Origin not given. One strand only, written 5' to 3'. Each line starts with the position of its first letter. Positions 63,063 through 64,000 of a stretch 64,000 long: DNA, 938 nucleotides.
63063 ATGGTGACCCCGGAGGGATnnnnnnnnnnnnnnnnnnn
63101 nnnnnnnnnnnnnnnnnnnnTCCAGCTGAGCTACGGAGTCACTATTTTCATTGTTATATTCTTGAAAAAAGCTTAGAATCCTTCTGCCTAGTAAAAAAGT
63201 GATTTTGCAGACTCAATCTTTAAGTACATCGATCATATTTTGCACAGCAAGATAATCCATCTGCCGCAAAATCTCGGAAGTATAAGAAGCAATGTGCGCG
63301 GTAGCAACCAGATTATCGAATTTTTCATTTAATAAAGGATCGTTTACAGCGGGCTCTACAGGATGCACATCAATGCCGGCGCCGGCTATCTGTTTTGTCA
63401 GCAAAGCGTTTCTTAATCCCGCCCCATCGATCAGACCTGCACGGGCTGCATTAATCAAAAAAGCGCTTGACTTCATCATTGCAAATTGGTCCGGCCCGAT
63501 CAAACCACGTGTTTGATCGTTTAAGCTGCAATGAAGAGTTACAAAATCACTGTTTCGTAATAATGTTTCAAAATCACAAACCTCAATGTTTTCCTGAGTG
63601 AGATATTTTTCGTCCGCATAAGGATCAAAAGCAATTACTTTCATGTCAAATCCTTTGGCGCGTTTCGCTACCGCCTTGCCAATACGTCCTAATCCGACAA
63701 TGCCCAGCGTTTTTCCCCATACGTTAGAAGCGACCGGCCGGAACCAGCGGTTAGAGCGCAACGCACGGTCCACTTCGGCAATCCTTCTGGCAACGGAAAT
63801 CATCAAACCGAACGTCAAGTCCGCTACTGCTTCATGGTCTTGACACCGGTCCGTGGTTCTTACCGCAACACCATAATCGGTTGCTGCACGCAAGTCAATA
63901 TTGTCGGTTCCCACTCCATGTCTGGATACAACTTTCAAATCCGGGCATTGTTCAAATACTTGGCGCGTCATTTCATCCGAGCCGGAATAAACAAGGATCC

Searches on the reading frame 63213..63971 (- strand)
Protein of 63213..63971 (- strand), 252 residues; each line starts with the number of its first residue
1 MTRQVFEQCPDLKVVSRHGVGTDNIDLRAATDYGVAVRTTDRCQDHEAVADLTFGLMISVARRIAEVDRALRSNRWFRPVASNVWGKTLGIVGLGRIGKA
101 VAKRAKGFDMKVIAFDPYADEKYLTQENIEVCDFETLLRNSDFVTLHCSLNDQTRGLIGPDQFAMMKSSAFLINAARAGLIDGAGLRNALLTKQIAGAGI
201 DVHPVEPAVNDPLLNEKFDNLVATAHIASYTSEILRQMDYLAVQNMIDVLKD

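Call 74: find_encoding_contigs(protein=window:63213-63971:-, flank=10000, max_places=1)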
Protein window:63213-63971:- (252 aa): no gene with exactly this product is on record in the collection.
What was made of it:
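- Tried and rejected: The look-up at the other edge found no record (call 74).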
